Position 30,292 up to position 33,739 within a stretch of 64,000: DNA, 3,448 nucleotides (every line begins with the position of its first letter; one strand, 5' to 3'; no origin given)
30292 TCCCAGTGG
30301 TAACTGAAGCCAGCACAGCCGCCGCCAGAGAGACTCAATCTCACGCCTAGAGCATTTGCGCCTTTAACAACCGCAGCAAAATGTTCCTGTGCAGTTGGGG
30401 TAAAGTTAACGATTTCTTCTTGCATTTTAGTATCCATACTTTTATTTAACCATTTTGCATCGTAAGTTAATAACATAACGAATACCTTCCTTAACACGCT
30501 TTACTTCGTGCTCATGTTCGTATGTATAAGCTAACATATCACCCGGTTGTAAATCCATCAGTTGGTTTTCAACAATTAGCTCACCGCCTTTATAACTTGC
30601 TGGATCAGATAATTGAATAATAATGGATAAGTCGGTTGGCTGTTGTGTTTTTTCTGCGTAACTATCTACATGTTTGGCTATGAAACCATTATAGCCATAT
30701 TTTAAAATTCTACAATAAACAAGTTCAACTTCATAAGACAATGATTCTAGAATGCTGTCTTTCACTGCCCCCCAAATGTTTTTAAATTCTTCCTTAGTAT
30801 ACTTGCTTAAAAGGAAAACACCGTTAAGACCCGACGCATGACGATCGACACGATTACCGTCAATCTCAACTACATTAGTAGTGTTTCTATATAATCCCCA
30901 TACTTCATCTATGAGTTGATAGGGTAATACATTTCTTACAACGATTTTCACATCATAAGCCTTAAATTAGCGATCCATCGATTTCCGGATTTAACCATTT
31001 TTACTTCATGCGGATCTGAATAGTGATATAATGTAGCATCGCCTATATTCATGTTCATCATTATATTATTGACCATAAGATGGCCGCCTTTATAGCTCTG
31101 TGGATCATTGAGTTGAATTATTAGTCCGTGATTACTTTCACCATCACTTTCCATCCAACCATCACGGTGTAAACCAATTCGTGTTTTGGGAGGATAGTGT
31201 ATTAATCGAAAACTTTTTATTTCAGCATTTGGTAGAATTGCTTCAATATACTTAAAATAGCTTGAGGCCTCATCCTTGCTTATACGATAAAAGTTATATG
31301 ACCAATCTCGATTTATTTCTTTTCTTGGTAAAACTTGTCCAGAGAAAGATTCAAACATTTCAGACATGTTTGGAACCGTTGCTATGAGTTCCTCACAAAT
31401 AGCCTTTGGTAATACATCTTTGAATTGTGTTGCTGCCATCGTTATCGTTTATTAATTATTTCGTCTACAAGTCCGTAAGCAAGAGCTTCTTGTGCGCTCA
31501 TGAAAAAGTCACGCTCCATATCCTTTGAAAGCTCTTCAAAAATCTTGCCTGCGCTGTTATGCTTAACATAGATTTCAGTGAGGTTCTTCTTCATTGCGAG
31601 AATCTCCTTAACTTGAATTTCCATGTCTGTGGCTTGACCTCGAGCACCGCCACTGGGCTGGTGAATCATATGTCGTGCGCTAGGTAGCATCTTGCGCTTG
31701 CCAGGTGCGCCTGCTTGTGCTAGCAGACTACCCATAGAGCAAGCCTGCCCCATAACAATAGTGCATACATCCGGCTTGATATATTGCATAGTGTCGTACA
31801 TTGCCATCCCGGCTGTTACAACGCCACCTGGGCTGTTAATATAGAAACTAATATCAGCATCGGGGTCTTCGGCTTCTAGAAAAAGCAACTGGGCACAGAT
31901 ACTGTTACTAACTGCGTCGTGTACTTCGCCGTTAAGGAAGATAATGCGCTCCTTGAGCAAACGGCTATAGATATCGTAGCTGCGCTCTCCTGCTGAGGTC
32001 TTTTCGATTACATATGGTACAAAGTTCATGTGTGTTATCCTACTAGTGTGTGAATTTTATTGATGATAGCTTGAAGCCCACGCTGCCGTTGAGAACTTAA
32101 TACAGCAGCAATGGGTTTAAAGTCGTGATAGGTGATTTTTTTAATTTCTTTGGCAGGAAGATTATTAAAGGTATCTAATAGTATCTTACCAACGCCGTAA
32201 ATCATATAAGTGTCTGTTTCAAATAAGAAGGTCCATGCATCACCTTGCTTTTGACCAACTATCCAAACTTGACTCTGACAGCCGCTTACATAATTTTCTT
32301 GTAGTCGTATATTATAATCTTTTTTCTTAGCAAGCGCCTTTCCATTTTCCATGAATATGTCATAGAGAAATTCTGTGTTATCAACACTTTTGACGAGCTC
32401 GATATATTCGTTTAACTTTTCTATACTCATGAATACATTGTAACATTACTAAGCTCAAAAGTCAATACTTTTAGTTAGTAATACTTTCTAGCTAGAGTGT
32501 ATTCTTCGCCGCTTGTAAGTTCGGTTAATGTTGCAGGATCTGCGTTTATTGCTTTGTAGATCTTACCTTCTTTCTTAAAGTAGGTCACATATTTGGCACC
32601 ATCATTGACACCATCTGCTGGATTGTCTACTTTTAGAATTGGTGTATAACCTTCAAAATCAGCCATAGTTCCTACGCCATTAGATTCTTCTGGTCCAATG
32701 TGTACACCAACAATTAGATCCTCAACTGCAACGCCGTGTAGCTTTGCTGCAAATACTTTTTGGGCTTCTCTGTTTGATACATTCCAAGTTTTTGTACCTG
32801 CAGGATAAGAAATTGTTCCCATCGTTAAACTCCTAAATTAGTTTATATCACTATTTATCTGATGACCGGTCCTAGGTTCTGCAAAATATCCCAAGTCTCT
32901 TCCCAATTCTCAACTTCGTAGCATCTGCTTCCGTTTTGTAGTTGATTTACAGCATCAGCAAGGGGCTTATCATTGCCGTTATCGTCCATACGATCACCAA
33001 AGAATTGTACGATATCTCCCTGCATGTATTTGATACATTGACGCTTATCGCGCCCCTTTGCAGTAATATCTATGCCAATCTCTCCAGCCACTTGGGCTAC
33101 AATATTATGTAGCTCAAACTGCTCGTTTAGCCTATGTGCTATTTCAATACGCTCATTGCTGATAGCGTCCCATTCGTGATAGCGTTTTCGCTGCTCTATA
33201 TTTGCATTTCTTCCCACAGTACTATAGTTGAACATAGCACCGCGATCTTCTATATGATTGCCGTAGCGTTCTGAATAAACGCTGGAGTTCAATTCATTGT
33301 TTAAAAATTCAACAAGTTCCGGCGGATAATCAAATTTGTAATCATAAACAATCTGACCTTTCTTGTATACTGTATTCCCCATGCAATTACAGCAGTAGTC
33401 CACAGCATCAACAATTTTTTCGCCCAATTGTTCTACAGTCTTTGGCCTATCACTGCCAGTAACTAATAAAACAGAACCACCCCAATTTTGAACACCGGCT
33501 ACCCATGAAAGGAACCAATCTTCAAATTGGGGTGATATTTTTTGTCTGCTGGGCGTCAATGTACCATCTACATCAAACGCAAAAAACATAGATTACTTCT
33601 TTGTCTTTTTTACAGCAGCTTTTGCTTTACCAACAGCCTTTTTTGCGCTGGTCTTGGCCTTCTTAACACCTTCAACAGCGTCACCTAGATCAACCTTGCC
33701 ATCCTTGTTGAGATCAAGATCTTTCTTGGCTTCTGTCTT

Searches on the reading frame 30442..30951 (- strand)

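Call 76: search_protein_families(library=phrogs, proteins=[window:30442-30951:-], max_evalue=0.00001)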
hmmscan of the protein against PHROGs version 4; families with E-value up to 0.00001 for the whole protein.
window:30442-30951:- (169 aa): 2 families
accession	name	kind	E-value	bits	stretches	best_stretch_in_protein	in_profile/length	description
phrog_61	-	moron, auxiliary metabolic gene and host takeover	2.1e-12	47.8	1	7-161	451-623/689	2OG-Fe(II) oxygenase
phrog_2297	-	DNA, RNA and nucleotide metabolism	1.7e-08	35.9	1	72-161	72-155/163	DNA endonuclease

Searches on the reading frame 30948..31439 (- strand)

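Call 76: search_protein_families(library=phrogs, proteins=[window:30948-31439:-], max_evalue=0.00001)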
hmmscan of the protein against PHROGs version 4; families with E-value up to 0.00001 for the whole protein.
window:30948-31439:- (163 aa): 1 family
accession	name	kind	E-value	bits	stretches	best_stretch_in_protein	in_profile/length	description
phrog_2297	-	DNA, RNA and nucleotide metabolism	7.7e-07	30.5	1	7-157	8-155/163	DNA endonuclease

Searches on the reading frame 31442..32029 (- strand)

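Call 76: search_protein_families(library=phrogs, proteins=[window:31442-32029:-], max_evalue=0.00001)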
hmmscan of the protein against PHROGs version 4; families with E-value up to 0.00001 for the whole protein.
window:31442-32029:- (195 aa): 9 families
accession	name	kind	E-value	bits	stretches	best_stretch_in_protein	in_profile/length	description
phrog_94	-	head and packaging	1.3e-51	177.8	1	4-194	57-252/622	head maturation protease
phrog_133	-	head and packaging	1.4e-30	107.5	1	57-193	46-180/668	head maturation protease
phrog_2976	-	head and packaging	4.2e-28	100.1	1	35-193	28-183/394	head maturation protease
phrog_1684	-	head and packaging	1.7e-19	71.4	1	57-192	72-203/284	head maturation protease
phrog_3348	-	unknown function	1e-15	58.9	1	55-192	64-198/386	-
phrog_1827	-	other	2.5e-13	50.8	1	48-181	43-172/202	ATP-dependent protease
phrog_53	-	head and packaging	4.3e-10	40.4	1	43-194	103-281/583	head maturation protease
phrog_23753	-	head and packaging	1e-09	39.5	1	53-191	37-171/298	head maturation protease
phrog_5410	-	other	3.8e-08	33.9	1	54-142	52-138/323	ATP-dependent protease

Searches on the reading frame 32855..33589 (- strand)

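Call 76: search_protein_families(library=phrogs, proteins=[window:32855-33589:-], max_evalue=0.00001)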
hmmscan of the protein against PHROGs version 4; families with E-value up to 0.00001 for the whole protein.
window:32855-33589:- (244 aa): 1 family
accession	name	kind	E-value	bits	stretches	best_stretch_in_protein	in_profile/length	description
phrog_29277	-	unknown function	1.8e-65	221.7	1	3-237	14-243/248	-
